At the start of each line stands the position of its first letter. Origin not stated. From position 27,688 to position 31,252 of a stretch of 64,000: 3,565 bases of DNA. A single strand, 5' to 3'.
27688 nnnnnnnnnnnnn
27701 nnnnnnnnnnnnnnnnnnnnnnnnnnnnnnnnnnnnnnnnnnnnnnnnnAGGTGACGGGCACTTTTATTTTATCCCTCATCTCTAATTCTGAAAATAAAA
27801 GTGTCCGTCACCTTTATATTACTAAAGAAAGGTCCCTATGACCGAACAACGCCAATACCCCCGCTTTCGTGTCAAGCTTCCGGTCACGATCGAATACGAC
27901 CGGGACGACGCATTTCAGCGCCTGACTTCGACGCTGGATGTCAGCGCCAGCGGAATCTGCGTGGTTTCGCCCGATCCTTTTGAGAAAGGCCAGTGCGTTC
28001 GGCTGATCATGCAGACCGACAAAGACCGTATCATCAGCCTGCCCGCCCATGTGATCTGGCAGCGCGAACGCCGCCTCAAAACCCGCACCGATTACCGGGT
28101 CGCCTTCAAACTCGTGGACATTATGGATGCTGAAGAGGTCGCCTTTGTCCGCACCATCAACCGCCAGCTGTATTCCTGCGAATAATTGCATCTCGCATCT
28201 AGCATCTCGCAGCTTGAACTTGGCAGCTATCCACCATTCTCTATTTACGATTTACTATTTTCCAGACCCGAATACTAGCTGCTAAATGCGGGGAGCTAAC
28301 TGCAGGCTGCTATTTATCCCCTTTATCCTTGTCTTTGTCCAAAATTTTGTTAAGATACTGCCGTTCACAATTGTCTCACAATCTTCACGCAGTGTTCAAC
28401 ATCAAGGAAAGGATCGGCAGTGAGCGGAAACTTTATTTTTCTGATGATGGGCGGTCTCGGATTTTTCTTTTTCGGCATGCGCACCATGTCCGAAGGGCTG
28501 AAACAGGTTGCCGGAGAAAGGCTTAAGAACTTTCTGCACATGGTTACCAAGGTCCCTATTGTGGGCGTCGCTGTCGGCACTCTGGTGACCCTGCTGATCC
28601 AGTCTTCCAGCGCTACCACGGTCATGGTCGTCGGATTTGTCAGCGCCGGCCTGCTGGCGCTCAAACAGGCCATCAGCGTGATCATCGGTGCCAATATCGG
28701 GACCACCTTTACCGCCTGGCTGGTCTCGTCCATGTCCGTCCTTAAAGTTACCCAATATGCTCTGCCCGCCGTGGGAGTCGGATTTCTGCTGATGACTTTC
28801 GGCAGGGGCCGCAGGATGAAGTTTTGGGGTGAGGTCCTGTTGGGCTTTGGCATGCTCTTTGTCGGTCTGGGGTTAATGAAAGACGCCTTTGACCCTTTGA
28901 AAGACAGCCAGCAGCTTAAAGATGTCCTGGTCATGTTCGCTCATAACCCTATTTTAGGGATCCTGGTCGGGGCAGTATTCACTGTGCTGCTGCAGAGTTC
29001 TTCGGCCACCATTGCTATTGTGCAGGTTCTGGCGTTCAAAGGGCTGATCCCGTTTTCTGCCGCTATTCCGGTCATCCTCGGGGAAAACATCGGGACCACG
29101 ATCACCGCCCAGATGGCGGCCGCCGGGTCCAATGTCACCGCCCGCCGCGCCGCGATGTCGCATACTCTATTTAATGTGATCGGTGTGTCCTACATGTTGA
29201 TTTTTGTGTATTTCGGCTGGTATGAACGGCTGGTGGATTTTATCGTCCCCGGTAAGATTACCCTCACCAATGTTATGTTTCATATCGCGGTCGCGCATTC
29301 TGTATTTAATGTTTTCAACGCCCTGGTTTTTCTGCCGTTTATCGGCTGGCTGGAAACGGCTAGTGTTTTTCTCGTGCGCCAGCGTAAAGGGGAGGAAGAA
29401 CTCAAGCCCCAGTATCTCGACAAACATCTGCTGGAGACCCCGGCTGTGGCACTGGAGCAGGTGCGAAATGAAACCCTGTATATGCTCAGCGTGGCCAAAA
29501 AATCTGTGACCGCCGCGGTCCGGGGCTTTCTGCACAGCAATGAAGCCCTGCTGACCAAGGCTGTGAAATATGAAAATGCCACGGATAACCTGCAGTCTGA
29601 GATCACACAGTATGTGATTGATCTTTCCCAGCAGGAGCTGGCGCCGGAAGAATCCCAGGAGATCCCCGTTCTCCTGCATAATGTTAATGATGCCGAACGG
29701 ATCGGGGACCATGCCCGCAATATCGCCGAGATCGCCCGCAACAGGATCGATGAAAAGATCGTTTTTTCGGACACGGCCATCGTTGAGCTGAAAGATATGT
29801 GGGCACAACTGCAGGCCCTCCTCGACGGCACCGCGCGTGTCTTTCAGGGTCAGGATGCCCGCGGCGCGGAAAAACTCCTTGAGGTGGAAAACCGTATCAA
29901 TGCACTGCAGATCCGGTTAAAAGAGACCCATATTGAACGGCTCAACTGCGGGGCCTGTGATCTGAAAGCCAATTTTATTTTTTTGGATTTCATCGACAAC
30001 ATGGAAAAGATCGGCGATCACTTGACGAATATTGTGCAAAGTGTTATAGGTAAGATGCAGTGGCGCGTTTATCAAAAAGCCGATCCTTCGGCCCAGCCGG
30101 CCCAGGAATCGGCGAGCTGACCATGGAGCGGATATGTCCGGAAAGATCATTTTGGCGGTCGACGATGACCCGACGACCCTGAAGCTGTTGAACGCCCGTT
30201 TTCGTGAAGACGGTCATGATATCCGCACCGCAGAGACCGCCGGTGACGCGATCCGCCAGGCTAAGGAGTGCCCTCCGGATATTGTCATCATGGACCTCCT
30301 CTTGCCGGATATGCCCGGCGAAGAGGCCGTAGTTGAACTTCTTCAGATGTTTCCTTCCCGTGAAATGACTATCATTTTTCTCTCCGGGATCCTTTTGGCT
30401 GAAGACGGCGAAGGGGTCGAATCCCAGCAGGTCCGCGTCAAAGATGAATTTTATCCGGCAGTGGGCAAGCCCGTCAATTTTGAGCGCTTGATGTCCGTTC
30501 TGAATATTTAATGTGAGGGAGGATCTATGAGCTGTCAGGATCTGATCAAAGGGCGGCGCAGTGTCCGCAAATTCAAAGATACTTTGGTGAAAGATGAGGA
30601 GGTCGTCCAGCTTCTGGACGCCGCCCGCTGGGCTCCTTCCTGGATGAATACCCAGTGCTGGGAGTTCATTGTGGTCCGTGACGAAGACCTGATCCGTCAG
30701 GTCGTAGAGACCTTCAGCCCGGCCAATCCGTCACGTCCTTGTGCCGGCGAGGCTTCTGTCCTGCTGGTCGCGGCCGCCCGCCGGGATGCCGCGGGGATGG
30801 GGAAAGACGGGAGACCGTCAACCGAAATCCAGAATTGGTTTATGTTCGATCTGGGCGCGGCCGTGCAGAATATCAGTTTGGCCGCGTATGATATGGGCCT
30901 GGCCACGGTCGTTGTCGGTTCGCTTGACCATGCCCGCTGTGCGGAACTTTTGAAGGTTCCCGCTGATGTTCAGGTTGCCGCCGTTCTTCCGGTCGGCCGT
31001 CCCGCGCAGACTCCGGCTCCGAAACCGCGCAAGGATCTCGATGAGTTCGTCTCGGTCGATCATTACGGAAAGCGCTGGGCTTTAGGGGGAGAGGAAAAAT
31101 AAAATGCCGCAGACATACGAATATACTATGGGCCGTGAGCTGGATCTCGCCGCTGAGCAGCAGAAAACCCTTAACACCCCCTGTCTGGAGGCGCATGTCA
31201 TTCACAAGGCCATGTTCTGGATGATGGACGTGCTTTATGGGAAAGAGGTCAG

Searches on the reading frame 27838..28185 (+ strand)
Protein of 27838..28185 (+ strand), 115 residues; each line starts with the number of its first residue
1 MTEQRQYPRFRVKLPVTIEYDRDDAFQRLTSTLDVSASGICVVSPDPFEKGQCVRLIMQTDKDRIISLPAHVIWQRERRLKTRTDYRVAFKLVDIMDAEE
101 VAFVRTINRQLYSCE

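Call 3: search_protein_families(library=pfam, proteins=[window:27838-28185:+])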
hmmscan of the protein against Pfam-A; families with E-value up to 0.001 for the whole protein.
window:27838-28185:+ (115 aa): 1 family
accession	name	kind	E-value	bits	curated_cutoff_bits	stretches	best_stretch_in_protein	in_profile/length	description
PF07238.19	PilZ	-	9.5e-15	55.2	22.5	1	3-99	1-92/102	PilZ domain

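Call 4: search_protein_families(library=ncbifam, proteins=[window:27838-28185:+])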
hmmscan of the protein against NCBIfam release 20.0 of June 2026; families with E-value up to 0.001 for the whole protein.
window:27838-28185:+ (115 aa): 1 family
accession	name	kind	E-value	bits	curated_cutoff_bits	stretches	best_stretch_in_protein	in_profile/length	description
TIGR02266.1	gmx_TIGR02266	paralog_domain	1.8e-06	28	68.7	1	11-97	1-87/96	TIGR02266 family protein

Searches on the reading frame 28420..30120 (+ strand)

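Call 69: search_protein_families(library=pfam, proteins=[window:28420-30120:+], max_evalue=0.000001)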
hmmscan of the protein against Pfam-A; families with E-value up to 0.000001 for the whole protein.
window:28420-30120:+ (566 aa): 2 families
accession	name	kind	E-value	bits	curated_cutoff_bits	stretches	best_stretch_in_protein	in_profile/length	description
PF02690.20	Na_Pi_cotrans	-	8e-68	227.2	29.1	2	15-154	1-136/137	Na+/Pi-cotransporter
PF01895.24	PhoU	-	9e-26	90.5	23.5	2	355-438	4-88/89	PhoU domain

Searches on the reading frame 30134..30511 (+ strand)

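Call 69: search_protein_families(library=pfam, proteins=[window:30134-30511:+], max_evalue=0.000001)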
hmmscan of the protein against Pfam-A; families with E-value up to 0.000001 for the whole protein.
window:30134-30511:+ (125 aa): 1 family
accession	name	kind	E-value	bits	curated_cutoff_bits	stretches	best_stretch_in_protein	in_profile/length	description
PF00072.30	Response_reg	-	6.3e-14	52.5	30.2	1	6-121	1-108/111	Response regulator receiver domain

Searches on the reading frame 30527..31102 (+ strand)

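Call 69: search_protein_families(library=pfam, proteins=[window:30527-31102:+], max_evalue=0.000001)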
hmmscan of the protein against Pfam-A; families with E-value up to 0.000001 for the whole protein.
window:30527-31102:+ (191 aa): 2 families
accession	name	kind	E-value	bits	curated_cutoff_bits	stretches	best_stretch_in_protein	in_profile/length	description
PF00881.29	Nitroreductase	-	4.8e-31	108.6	23.5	1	7-158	1-167/167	Nitroreductase family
PF14512.11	TM1586_NiRdase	-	5.8e-11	42.9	27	0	23-55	157-189/215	Putative TM nitroreductase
